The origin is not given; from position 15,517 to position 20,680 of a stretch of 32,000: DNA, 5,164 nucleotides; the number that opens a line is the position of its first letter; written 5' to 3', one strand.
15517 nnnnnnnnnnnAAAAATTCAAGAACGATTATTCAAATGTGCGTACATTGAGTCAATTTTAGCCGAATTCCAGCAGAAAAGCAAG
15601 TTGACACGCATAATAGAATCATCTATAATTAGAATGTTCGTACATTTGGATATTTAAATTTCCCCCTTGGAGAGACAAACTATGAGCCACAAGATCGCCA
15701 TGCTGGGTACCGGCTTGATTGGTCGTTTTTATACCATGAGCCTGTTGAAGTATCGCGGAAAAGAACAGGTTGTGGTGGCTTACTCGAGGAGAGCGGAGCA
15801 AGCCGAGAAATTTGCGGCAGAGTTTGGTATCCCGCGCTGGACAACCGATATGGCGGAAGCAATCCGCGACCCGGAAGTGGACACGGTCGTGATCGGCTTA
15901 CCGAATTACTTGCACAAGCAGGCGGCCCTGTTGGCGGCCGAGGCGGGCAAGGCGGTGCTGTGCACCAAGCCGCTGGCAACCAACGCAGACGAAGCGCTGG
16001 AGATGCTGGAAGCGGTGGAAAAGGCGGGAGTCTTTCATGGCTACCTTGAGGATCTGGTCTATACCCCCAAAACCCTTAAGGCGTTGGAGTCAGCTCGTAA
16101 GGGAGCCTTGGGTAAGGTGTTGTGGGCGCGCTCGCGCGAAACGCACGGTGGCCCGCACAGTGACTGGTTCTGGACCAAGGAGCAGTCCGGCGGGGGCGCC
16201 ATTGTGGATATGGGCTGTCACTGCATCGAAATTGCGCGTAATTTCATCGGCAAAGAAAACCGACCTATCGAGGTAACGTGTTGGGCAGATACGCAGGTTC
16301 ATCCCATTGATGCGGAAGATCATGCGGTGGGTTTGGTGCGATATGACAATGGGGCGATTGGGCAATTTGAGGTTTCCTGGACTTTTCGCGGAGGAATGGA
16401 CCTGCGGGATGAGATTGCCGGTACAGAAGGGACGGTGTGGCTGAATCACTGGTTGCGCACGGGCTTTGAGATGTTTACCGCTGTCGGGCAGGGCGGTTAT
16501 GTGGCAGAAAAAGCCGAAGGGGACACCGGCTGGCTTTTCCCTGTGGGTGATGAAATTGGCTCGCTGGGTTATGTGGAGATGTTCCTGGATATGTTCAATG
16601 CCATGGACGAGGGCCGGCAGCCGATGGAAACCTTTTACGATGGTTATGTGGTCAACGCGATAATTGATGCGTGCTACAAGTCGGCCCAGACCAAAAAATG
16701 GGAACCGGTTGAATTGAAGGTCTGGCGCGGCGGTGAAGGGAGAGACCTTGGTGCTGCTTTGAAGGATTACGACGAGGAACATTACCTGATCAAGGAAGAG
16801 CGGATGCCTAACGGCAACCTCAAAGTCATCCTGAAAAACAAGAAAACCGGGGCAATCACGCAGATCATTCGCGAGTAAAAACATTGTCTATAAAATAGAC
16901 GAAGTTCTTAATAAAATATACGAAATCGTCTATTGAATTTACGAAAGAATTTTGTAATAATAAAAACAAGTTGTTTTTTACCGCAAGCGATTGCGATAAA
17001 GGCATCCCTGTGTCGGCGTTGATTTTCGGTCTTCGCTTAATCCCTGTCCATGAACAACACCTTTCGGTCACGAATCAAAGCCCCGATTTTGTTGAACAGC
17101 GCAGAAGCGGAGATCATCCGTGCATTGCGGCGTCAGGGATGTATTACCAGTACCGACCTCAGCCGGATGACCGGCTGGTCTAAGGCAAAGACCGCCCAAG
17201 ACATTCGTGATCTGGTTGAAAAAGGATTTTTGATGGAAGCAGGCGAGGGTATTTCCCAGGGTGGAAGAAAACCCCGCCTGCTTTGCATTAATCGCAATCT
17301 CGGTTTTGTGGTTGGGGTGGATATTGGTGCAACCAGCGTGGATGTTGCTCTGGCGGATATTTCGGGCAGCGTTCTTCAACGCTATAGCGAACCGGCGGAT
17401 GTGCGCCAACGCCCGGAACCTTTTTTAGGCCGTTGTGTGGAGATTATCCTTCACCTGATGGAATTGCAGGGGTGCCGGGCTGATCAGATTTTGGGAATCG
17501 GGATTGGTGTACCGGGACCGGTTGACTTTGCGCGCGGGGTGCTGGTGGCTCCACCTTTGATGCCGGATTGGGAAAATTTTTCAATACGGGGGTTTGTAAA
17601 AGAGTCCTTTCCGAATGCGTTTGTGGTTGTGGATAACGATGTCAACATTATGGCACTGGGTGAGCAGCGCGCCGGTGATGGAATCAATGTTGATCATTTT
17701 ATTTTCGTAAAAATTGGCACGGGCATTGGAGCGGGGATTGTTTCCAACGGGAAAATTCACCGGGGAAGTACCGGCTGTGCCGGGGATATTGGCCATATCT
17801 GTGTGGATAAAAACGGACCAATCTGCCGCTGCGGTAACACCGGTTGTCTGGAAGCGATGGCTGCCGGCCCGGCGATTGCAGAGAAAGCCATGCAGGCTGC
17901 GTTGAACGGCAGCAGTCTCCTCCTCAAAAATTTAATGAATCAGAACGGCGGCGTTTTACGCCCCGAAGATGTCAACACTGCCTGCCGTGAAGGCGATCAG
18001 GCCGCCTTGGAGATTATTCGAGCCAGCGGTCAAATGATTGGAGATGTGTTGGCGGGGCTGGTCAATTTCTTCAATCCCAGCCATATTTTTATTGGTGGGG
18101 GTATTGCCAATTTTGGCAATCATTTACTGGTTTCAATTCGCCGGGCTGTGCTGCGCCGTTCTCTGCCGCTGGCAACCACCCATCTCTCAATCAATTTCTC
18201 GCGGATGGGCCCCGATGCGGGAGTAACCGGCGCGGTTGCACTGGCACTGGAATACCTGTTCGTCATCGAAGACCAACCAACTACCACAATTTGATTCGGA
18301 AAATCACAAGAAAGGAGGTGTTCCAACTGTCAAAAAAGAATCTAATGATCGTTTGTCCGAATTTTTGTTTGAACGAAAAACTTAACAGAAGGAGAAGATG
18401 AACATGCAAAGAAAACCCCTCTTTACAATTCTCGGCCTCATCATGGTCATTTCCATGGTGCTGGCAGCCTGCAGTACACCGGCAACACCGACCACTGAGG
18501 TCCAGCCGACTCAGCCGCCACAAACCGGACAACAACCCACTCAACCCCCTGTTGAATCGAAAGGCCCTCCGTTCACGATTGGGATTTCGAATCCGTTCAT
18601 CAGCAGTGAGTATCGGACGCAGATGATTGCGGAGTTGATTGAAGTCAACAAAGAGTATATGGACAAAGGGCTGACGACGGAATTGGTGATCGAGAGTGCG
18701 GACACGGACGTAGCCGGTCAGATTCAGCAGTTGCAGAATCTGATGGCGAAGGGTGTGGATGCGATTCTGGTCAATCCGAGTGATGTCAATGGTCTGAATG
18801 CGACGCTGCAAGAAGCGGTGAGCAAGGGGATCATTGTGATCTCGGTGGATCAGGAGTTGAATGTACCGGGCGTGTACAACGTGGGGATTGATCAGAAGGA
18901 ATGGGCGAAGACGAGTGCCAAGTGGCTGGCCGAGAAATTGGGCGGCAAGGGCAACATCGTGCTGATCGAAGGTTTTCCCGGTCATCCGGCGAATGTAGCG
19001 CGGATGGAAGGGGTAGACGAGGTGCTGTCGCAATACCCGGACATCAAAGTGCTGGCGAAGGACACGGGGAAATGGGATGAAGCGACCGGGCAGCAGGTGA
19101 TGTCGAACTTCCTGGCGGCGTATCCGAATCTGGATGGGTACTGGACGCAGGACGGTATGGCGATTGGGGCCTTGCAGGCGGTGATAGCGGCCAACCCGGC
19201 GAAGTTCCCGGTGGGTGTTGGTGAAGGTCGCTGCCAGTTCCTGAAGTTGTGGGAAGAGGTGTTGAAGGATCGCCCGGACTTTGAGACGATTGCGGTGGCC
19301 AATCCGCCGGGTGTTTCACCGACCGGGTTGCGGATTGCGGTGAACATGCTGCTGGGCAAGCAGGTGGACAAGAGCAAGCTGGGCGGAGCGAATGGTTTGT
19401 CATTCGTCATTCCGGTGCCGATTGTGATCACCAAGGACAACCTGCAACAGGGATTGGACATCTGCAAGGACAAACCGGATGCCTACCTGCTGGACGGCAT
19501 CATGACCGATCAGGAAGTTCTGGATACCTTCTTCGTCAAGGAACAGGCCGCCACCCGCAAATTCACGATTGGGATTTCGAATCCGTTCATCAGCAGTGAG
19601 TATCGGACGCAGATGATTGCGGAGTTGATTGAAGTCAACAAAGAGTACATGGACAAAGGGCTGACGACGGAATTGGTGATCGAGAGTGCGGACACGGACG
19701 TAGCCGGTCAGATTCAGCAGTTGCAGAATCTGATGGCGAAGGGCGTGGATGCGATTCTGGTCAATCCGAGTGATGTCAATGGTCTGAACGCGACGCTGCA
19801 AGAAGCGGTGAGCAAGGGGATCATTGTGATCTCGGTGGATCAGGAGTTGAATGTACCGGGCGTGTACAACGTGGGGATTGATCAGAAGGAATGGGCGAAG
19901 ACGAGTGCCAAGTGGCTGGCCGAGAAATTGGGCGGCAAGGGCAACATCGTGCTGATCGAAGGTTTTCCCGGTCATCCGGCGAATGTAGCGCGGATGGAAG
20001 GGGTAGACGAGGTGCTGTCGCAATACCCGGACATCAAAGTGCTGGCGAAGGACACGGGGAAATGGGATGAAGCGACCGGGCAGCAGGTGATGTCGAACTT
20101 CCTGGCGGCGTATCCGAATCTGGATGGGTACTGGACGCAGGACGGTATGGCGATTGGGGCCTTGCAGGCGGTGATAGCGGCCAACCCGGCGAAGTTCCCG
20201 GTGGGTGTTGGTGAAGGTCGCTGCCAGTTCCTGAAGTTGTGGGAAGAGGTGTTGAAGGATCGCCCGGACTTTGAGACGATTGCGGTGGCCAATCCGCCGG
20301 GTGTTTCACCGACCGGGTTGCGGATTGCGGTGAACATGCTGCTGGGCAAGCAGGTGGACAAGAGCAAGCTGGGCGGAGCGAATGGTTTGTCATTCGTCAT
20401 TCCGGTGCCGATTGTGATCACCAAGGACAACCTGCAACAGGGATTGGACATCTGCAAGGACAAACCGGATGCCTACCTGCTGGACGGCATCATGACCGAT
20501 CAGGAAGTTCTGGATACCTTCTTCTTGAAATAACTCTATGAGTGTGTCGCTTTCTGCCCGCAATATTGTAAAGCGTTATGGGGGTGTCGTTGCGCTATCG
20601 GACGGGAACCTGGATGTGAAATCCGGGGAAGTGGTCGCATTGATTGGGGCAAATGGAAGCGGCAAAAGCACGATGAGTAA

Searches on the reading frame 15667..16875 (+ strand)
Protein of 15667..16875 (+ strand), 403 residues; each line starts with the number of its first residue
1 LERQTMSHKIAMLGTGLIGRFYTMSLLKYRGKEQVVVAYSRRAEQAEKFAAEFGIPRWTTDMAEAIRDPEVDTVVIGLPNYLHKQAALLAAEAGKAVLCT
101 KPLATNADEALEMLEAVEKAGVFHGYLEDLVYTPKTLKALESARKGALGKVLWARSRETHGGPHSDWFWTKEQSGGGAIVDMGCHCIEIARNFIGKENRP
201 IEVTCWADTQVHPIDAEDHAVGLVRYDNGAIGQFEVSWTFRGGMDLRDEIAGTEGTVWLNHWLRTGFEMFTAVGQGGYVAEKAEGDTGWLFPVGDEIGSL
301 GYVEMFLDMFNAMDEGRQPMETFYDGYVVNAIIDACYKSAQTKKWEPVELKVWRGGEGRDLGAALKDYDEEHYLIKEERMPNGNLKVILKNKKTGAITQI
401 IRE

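Call 59: search_protein_families(library=pfam, proteins=[window:15667-16875:+], max_evalue=0.00001)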
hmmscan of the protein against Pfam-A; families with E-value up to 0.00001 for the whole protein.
window:15667-16875:+ (403 aa): 4 families
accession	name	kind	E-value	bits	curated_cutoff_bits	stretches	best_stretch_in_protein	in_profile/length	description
PF22725.1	GFO_IDH_MocA_C3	-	1.4e-28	99.8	27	1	139-257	4-123/124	GFO/IDH/MocA C-terminal domain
PF01408.29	GFO_IDH_MocA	-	7e-26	91.7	24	1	9-122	2-114/120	Oxidoreductase family, NAD-binding Rossmann fold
PF02894.22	GFO_IDH_MocA_C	-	8.5e-19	68.7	22.9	1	145-349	6-217/218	Oxidoreductase family, C-terminal alpha/beta domain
PF03807.23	F420_oxidored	-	1.8e-07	32.1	21.6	1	9-95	1-86/94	NADP oxidoreductase coenzyme F420-dependent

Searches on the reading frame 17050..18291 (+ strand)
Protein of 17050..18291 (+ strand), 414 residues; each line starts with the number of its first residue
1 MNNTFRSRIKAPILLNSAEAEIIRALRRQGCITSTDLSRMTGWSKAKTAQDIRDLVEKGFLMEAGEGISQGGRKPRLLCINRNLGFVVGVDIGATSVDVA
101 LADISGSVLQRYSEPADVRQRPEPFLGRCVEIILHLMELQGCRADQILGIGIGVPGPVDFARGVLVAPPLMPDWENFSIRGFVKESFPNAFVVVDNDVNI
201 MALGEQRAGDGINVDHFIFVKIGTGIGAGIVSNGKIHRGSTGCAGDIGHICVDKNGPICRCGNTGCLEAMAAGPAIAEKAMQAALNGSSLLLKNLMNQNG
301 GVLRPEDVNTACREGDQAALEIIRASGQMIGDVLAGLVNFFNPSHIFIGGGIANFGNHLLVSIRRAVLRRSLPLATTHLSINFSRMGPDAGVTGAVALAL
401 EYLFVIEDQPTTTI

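Call 59: search_protein_families(library=pfam, proteins=[window:17050-18291:+], max_evalue=0.00001)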
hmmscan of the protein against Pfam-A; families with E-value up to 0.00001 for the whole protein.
window:17050-18291:+ (414 aa): 1 family
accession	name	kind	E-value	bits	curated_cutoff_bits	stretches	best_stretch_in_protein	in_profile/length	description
PF00480.26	ROK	-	3.1e-61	207.9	22.9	1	88-400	2-292/294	ROK family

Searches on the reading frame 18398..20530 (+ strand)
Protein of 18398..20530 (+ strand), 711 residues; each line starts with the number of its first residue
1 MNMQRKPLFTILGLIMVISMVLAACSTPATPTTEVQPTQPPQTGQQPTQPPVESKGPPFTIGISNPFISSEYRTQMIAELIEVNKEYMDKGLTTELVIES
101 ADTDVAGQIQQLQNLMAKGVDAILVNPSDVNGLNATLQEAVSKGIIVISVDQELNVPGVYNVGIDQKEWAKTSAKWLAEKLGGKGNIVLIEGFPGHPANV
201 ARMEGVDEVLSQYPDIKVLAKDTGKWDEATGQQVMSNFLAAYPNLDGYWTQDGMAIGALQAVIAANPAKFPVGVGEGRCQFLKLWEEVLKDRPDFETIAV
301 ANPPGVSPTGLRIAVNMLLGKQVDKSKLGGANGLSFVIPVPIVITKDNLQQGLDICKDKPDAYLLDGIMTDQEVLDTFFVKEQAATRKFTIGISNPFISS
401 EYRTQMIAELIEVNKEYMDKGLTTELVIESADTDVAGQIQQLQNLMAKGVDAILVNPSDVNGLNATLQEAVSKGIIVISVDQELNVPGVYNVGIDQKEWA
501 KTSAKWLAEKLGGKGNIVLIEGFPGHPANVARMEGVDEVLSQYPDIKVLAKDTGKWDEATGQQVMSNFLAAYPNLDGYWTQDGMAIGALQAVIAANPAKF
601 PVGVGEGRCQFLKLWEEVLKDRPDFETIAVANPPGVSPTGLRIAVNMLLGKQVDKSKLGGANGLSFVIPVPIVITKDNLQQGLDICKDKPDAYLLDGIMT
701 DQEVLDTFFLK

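Call 59: search_protein_families(library=pfam, proteins=[window:18398-20530:+], max_evalue=0.00001)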
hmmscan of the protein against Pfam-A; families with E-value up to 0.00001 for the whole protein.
window:18398-20530:+ (711 aa): 3 families
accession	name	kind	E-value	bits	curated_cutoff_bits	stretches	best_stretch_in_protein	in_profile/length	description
PF13407.12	Peripla_BP_4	-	1.8e-121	405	35.1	2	61-322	1-258/258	Periplasmic binding protein domain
PF00532.27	Peripla_BP_1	-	2.1e-09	37.7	22.2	0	89-267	29-206/281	Periplasmic binding proteins and sugar binding domain of LacI family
PF13458.12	Peripla_BP_6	-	1.5e-07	31.8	31.7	0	91-191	40-142/343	Periplasmic binding protein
